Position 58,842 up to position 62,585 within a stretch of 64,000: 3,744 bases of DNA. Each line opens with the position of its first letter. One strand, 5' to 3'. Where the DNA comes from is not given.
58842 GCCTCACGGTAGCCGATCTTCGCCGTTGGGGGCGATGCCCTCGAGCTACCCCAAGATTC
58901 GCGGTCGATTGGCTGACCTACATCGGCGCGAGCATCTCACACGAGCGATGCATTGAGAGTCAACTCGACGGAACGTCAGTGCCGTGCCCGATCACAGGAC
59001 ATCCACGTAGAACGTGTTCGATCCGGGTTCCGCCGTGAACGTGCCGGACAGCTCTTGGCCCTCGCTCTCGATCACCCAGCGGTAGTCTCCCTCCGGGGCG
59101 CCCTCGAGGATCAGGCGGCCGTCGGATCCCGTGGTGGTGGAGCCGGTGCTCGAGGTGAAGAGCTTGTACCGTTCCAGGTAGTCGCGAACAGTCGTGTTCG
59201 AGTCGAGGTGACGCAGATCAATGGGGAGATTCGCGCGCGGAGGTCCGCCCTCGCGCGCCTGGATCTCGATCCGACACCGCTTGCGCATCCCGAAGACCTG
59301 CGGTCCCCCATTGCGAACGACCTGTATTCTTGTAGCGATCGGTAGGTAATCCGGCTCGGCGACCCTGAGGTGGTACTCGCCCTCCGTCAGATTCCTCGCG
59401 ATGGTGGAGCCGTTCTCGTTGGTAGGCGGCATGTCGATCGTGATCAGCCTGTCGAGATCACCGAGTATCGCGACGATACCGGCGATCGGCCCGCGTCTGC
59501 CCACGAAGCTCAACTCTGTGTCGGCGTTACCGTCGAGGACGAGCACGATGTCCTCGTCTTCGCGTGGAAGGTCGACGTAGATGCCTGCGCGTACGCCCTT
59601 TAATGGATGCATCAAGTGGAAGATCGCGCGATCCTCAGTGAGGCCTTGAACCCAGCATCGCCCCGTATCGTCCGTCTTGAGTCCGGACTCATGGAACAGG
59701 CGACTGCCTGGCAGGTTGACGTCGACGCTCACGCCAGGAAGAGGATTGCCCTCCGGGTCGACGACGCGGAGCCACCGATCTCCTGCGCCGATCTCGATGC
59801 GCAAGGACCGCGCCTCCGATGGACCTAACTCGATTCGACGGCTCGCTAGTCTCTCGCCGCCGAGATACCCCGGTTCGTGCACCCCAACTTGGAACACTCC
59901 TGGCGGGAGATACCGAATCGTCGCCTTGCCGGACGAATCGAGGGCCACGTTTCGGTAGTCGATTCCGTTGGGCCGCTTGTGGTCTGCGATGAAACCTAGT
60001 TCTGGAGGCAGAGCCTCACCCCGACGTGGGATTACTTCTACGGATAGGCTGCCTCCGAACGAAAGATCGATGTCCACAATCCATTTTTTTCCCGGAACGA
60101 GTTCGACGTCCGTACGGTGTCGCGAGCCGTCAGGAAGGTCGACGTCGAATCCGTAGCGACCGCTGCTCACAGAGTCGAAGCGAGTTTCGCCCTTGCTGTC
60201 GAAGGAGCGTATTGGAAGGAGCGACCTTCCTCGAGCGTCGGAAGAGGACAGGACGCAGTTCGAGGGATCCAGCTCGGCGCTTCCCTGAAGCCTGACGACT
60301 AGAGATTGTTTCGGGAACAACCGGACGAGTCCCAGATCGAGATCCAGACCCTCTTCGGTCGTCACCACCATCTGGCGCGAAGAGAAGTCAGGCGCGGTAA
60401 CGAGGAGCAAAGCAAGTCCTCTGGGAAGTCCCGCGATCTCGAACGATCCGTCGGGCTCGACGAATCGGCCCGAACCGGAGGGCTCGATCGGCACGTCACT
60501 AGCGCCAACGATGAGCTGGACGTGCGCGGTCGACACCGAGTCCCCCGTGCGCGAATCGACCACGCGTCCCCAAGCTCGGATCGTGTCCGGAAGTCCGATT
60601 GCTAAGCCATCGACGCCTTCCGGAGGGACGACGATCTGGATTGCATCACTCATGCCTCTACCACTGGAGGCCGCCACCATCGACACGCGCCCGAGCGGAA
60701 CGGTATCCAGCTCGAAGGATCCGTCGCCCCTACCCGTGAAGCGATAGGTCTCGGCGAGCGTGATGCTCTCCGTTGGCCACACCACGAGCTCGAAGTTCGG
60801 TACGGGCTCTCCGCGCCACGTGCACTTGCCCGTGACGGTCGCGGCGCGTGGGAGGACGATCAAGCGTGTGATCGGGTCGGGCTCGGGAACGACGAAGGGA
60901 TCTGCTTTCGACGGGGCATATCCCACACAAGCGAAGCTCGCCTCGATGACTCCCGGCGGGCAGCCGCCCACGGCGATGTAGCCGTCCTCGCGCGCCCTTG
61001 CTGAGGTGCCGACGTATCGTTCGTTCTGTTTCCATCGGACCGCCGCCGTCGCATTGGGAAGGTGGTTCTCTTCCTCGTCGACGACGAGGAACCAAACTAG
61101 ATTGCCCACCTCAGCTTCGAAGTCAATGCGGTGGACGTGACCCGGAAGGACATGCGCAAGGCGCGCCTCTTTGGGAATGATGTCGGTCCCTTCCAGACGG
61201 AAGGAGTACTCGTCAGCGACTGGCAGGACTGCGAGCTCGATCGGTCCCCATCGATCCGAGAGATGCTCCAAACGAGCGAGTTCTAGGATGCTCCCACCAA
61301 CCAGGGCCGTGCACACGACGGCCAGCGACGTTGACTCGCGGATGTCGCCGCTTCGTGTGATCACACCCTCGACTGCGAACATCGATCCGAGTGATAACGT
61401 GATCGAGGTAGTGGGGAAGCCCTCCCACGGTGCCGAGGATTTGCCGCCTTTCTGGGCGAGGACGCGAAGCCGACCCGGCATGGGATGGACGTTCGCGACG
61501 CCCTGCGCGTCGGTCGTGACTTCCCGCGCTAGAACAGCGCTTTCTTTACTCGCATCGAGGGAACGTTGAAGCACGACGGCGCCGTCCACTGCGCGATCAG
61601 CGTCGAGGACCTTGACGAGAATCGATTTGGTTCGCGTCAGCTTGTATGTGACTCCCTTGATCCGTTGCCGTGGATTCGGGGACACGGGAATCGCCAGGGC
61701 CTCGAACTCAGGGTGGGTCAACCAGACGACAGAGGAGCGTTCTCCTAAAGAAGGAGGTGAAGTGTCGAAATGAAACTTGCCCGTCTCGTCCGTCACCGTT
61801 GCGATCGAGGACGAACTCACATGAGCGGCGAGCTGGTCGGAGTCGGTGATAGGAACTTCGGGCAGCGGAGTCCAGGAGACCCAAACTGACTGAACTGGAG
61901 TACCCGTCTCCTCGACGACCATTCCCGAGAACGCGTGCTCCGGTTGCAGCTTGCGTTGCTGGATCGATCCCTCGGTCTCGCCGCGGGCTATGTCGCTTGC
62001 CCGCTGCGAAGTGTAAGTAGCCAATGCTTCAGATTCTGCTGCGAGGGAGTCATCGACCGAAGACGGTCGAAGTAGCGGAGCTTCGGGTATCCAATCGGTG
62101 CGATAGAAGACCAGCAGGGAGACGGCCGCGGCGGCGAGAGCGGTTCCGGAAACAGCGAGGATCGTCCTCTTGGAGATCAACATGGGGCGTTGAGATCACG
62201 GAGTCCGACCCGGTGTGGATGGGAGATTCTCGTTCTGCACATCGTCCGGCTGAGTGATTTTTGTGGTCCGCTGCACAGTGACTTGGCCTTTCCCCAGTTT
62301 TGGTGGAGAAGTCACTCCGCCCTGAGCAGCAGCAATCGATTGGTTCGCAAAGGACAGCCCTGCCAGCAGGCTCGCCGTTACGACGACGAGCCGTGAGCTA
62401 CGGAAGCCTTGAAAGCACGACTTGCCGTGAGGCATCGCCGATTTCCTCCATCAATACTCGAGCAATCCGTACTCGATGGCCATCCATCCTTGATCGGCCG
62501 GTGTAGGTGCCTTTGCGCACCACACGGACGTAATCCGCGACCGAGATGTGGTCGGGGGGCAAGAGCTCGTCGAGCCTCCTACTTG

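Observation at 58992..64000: Lower-GC block at the window end carrying a split sigma / TPR / small peptide / giant membrane-anchored beta-sandwich-repeat module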

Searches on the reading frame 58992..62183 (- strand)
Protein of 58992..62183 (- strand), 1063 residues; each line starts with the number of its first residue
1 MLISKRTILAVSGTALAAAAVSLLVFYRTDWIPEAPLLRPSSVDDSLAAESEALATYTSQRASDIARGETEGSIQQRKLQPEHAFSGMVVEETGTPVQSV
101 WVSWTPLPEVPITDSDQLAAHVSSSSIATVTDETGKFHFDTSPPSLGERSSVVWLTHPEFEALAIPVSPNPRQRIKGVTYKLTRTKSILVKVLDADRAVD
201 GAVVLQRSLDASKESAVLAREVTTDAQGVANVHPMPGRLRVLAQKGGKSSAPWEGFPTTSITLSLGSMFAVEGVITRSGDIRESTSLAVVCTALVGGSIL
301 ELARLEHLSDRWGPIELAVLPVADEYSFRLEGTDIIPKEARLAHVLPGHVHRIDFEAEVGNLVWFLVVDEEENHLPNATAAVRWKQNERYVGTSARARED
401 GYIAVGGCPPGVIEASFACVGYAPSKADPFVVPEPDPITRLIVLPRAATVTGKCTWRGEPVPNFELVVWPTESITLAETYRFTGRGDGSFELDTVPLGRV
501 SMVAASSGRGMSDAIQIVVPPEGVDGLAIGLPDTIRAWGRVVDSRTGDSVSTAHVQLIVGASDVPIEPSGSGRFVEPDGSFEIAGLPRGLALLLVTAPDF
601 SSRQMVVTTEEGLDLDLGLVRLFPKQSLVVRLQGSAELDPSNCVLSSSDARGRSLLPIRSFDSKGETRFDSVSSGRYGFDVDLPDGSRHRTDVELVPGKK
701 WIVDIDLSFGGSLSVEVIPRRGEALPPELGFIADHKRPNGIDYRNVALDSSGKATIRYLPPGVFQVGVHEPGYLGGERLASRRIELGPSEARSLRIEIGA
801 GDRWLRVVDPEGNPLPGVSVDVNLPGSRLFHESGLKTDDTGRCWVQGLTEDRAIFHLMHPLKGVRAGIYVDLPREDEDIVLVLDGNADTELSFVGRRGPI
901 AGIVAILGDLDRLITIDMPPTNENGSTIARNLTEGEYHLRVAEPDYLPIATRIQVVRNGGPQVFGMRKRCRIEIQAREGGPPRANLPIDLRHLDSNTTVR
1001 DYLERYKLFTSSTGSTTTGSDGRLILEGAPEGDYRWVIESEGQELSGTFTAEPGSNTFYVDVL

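Call 3: search_protein_families(library=pfam, proteins=[window:58992-62183:-], max_evalue=1)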
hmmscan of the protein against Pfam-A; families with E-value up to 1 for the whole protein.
window:58992-62183:- (1063 aa): 9 families
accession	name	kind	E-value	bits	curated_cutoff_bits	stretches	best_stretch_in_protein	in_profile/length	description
PF13620.12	CarboxypepD_reg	-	2.3e-37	127.7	32.3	6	539-614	4-76/82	Carboxypeptidase regulatory-like domain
PF13715.12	CarbopepD_reg_2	-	3.5e-08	33.8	32.2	0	556-617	12-72/88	CarboxypepD_reg-like domain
PF02369.22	Big_1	-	2.8e-07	31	34.9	1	805-845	23-64/93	Bacterial Ig-like domain (group 1)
PF09430.16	EMC7_beta-sandw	-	7.1e-07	29.9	26.6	1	920-958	24-62/122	ER membrane protein complex subunit 7, beta-sandwich domain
PF17802.7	SpaA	-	3.3e-05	24.4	23.1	0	368-411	8-52/91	Prealbumin-like fold domain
PF20598.4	DUF6795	-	0.00083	20.1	27.4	0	106-141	11-45/103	Domain of unknown function (DUF6795)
PF17210.9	SdrD_B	-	0.0016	19.1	29.7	0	916-947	39-70/112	SdrD B-like domain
PF24107.1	DUF7382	-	0.0096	16.2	27.4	0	186-232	20-64/65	Domain of unknown function (DUF7382)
PF10670.15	DUF4198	-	0.095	13.2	34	0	186-234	147-195/209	Domain of unknown function (DUF4198)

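Call 6: search_protein_families(library=ncbifam, proteins=[window:58992-62183:-], max_evalue=1)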
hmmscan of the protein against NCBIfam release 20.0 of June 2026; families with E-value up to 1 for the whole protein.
window:58992-62183:- (1063 aa): 2 families
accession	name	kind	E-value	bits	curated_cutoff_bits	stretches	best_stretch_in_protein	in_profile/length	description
TIGR04134.1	lipo_with_rSAM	hypoth_equivalog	0.15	12.1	39.8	0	190-232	44-89/150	radical SAM-associated putative lipoprotein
NF052345.1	S_layer_anammox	exception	0.16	9.2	1400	1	536-613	1314-1383/1596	Kustd1514 family S-layer glycoprotein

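Call 23: search_protein_families(library=padloc, proteins=[window:58992-62183:-], max_evalue=1)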
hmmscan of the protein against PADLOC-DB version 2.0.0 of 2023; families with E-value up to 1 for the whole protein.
window:58992-62183:- (1063 aa): 0 families

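Call 28: find_related_loci(query=A2, collection=genome_contigs, flank=10000)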
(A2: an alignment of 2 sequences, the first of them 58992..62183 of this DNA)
Query A2 (1063 aa) in genome_contigs; peptide patterns used: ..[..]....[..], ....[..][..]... (x = any residue, [..] = any of these).
44 stretches matched a pattern; 1 encode a relative of the query (tblastn E <= 1e-3); 1 distinct loci.
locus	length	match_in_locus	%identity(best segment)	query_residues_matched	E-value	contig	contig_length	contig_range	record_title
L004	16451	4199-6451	34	286-1049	3e-110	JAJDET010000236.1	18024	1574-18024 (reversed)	MAG: Planctomycetota bacterium isolate OFTM220 OFTM220_235, whole genome shotgun sequence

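Call 91: search_solved_structures(query=window:58992-62183:-, max_evalue=0.01)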
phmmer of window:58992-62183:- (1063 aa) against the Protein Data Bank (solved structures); distinct sequences matched with E-value up to 0.01: 0.

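Call 105: list_cluster_members(proteins=[P0001, P0003, window:58992-62183:-, window:62196-62435:-, P0002, P0019, window:5436-7454:+, window:57320-58813:-])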
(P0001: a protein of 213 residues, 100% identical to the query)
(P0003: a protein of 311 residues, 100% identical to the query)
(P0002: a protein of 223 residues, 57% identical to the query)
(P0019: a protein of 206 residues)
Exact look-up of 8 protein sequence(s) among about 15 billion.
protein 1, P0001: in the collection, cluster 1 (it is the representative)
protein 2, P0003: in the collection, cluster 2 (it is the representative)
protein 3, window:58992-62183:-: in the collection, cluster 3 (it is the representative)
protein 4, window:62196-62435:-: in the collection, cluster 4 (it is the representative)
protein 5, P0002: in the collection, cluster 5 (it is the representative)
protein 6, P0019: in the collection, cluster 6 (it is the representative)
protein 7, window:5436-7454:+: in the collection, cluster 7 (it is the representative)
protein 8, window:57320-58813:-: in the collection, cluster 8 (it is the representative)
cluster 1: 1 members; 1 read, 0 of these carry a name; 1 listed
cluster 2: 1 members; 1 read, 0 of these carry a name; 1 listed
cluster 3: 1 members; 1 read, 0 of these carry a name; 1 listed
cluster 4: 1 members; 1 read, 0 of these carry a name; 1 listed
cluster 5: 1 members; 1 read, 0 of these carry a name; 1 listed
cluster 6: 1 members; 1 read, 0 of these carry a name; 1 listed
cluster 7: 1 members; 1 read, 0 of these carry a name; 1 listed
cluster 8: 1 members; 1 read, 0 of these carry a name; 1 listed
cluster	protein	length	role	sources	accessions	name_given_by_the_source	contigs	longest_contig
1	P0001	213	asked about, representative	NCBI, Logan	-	-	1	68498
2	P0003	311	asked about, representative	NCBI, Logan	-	-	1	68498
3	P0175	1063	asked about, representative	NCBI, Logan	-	-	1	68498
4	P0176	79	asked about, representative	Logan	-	-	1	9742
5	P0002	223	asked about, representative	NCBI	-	-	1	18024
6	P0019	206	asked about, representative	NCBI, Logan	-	-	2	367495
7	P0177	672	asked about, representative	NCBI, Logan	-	-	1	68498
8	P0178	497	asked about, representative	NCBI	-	-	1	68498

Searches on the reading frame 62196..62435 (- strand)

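Call 3: search_protein_families(library=pfam, proteins=[window:62196-62435:-], max_evalue=1)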
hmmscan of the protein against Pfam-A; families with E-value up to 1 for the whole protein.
window:62196-62435:- (79 aa): 1 family
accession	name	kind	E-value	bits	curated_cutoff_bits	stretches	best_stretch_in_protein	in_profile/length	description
PF21461.3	HL_N-beta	-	0.093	13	27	1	30-59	19-48/57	Hyaluronate lyase, N-terminal beta-sheet domain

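Call 6: search_protein_families(library=ncbifam, proteins=[window:62196-62435:-], max_evalue=1)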
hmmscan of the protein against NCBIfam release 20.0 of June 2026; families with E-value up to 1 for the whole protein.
window:62196-62435:- (79 aa): 0 families

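Call 23: search_protein_families(library=padloc, proteins=[window:62196-62435:-], max_evalue=1)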
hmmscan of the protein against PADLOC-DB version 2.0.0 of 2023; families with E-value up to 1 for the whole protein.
window:62196-62435:- (79 aa): 0 families
